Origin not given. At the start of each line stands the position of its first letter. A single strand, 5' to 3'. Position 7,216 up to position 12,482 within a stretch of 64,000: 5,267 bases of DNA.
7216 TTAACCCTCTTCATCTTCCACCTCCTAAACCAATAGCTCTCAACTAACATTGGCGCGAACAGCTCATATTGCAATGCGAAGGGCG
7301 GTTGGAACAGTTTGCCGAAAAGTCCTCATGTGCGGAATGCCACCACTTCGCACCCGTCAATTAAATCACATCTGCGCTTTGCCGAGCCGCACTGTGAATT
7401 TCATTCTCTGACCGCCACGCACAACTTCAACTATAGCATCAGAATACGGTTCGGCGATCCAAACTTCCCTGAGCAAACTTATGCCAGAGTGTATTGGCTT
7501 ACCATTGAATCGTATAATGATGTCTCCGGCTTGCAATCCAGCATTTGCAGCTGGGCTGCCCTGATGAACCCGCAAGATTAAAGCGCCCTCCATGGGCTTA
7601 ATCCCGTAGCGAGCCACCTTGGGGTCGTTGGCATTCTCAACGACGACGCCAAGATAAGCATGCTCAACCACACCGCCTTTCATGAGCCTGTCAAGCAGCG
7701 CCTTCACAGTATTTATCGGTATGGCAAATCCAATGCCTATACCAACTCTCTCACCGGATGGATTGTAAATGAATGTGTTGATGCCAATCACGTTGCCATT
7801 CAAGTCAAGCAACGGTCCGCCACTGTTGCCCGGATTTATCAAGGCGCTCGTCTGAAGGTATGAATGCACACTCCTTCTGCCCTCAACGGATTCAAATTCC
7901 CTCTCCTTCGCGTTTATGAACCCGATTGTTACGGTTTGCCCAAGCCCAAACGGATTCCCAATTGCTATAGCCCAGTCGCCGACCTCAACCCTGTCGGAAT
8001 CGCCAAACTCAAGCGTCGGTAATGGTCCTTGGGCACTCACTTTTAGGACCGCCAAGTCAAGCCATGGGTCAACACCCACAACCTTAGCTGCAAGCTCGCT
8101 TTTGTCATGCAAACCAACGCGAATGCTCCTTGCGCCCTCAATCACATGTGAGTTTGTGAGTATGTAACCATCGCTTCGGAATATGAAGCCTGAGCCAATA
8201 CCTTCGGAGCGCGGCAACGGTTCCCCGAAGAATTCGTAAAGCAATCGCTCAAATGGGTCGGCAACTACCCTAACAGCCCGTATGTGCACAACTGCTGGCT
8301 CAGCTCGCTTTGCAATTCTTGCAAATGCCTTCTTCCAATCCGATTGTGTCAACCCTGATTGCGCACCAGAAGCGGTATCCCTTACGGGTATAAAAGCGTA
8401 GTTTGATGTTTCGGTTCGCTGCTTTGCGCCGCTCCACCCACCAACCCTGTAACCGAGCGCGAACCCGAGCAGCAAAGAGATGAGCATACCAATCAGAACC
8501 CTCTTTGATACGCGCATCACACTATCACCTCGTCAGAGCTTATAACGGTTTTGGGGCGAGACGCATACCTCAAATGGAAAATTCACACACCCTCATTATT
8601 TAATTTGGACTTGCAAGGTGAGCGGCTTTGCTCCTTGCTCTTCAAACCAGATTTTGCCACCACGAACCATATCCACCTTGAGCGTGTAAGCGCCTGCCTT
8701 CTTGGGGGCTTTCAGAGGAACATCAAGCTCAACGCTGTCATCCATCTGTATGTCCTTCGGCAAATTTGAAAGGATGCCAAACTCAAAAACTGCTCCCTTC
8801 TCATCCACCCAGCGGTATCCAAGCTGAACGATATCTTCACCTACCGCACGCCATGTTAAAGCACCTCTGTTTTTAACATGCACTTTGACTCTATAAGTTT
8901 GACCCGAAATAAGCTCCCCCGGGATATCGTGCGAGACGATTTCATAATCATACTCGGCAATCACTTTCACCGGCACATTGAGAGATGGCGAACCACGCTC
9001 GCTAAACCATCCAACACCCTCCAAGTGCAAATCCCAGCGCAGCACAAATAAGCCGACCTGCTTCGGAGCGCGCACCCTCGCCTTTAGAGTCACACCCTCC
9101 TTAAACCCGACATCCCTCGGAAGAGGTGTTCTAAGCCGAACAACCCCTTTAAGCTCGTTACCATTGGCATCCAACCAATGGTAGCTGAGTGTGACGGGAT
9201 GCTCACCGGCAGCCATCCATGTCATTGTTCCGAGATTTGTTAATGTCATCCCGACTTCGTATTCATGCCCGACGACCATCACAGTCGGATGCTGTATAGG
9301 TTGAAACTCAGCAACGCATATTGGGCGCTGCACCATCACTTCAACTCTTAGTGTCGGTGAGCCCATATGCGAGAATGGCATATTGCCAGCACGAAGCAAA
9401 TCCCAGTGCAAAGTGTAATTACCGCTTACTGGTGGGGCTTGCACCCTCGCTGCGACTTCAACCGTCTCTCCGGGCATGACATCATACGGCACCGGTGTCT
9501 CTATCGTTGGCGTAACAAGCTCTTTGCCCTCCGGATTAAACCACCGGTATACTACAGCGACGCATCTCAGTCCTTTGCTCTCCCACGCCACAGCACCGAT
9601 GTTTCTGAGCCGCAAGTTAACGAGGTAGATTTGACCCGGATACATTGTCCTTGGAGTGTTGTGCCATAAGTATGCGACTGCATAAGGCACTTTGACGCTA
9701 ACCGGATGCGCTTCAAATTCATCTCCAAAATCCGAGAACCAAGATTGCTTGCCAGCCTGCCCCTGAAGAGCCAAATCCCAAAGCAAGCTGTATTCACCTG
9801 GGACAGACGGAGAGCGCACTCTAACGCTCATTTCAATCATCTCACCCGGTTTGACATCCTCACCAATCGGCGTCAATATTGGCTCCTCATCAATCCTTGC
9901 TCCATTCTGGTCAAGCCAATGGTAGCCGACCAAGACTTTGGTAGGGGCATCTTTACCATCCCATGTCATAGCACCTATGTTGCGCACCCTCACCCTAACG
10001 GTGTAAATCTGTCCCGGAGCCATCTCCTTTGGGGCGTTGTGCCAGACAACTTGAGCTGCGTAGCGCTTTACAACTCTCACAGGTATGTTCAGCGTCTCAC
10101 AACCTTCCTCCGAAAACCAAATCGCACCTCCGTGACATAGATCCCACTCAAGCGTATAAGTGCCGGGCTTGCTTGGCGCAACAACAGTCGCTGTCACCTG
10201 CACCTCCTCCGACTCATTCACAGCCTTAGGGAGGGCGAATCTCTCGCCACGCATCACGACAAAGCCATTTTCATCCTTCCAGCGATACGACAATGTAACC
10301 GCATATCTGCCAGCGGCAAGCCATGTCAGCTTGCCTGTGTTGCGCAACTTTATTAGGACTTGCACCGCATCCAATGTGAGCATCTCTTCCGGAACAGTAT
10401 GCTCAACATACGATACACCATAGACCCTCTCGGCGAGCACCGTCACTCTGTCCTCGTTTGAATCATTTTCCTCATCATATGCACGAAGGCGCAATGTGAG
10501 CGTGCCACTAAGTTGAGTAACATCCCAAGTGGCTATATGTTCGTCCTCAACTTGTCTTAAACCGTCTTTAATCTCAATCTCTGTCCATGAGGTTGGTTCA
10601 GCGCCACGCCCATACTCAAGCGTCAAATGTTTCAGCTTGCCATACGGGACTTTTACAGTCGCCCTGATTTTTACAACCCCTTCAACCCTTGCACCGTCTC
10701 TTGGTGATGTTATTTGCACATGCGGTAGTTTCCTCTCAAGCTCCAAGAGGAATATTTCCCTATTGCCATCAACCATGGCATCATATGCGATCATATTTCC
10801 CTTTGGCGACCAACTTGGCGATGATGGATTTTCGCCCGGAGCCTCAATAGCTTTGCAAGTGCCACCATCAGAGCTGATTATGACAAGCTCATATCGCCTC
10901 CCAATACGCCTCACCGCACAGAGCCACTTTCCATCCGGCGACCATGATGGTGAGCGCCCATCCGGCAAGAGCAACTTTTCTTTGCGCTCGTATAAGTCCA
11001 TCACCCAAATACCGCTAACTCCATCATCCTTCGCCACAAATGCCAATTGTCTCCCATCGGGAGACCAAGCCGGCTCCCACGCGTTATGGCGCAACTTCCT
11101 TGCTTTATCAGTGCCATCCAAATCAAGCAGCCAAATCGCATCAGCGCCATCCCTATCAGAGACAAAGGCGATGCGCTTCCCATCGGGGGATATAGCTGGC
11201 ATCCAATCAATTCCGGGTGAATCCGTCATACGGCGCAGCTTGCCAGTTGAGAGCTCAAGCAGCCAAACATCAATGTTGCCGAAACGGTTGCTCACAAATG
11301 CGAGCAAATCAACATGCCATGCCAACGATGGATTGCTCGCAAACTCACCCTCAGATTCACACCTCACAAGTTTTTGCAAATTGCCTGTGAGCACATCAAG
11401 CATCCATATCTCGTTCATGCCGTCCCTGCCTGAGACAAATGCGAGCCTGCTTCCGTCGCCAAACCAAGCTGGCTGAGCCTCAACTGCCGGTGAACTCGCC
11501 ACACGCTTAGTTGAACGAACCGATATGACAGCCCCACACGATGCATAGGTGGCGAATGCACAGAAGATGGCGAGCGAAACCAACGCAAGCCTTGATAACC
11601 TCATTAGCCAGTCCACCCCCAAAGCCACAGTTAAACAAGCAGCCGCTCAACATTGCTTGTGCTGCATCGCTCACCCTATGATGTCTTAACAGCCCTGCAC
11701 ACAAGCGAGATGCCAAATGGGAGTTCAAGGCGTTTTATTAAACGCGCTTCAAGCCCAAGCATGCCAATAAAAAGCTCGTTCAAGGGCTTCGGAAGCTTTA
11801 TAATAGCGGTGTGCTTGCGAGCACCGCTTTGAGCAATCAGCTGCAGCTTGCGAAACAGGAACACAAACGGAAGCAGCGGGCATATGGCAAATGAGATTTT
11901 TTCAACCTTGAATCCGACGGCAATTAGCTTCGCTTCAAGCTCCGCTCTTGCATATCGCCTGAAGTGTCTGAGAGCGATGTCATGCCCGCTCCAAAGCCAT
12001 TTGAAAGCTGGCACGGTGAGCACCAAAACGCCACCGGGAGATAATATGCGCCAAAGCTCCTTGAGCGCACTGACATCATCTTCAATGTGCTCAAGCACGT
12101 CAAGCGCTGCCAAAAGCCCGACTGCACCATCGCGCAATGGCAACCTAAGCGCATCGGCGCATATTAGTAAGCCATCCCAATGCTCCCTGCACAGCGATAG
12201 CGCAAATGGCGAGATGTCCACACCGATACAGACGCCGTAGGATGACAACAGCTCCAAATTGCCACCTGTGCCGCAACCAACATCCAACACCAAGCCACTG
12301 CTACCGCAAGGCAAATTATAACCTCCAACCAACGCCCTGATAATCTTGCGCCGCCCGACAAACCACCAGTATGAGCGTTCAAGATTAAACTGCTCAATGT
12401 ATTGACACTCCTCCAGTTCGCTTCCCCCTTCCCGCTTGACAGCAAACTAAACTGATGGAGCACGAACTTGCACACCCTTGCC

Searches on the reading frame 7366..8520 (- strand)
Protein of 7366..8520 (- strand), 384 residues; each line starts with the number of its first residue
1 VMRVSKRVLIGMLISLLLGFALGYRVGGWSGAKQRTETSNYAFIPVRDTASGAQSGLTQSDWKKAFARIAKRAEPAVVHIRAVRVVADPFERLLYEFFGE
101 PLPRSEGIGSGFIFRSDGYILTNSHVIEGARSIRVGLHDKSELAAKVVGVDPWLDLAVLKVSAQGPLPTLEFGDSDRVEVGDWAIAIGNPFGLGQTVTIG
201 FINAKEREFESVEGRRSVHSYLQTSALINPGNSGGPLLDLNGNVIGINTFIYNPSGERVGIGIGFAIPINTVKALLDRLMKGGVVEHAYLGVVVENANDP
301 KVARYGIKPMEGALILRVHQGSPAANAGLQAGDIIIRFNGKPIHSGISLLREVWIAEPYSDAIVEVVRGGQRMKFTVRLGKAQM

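Call 44: search_protein_families(library=pfam, proteins=[window:7366-8520:-], max_evalue=0.00001)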
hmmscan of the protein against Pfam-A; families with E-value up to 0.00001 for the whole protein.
window:7366-8520:- (384 aa): 5 families
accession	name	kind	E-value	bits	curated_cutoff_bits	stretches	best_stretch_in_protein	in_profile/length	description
PF13365.12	Trypsin_2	-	1.2e-34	120.6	27.6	1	109-247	1-144/144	Trypsin-like peptidase domain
PF00089.32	Trypsin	-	1.3e-16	61.5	20.6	1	110-273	28-217/220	Trypsin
PF13180.12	PDZ_2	-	1.5e-14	54.5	27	1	289-379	2-80/80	PDZ domain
PF17820.7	PDZ_6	-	9.2e-11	41.8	27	1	315-349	2-36/54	PDZ domain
PF00595.29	PDZ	-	4e-07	30.7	23.2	1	287-344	9-58/81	PDZ domain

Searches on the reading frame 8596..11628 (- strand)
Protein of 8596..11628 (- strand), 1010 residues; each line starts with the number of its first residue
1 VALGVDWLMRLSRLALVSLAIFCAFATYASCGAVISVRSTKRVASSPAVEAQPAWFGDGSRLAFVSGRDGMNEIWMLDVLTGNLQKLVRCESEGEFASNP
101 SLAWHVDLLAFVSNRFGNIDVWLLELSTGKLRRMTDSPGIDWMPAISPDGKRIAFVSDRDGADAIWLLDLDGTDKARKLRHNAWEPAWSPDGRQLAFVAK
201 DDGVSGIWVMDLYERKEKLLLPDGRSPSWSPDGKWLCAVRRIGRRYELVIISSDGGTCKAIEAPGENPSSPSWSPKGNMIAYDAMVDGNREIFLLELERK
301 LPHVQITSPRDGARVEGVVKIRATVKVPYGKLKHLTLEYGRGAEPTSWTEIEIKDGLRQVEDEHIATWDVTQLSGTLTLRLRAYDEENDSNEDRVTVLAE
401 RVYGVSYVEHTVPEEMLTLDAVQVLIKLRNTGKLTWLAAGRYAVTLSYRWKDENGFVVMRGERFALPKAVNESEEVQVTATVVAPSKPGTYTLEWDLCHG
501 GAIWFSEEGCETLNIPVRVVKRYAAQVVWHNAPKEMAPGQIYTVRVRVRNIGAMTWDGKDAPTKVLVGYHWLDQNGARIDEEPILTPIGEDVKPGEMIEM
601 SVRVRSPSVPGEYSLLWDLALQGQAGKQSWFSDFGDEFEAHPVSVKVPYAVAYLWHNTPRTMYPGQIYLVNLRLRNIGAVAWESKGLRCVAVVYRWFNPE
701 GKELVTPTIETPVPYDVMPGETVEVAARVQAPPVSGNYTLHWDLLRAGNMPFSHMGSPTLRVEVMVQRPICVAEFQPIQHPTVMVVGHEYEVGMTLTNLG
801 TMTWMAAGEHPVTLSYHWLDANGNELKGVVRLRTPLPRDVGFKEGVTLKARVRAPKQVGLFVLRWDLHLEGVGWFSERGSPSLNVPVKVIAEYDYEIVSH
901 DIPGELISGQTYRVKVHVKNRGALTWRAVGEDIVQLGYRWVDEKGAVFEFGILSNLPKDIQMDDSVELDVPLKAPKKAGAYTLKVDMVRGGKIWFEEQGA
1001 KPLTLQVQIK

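Call 44: search_protein_families(library=pfam, proteins=[window:8596-11628:-], max_evalue=0.00001)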
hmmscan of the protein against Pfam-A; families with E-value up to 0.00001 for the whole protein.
window:8596-11628:- (1010 aa): 4 families
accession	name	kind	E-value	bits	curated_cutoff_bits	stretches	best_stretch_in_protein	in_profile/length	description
PF07676.18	PD40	-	6.4e-34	115.6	20.9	1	131-166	1-37/38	WD40-like Beta Propeller Repeat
PF16158.11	N_BRCA1_IG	-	3e-32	111.8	28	1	661-754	7-100/108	Ig-like domain from next to BRCA1 gene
PF00930.27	DPPIV_N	-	3.2e-08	33.1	22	0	250-312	27-84/354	Dipeptidyl peptidase IV (DPP IV) N-terminal region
PF25174.1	Beta-prop_THOC3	-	6.2e-08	32.4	305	0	54-208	9-156/272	THOC3 beta-propeller domain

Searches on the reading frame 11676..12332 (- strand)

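Call 44: search_protein_families(library=pfam, proteins=[window:11676-12332:-], max_evalue=0.00001)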
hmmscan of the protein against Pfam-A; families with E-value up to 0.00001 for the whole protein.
window:11676-12332:- (218 aa): 5 families
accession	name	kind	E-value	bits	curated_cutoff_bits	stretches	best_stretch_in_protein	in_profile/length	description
PF08241.18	Methyltransf_11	-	1.3e-19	71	21.2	1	16-105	1-95/95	Methyltransferase domain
PF13649.12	Methyltransf_25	-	5e-15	56.4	27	1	15-101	1-97/97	Methyltransferase domain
PF13489.12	Methyltransf_23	-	5.3e-11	43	27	1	10-145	21-163/164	Methyltransferase domain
PF08242.18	Methyltransf_12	-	5.5e-10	40.3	30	1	16-103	1-98/98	Methyltransferase domain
PF13847.12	Methyltransf_31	-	6.6e-10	39.3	27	1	15-109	7-113/145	Methyltransferase domain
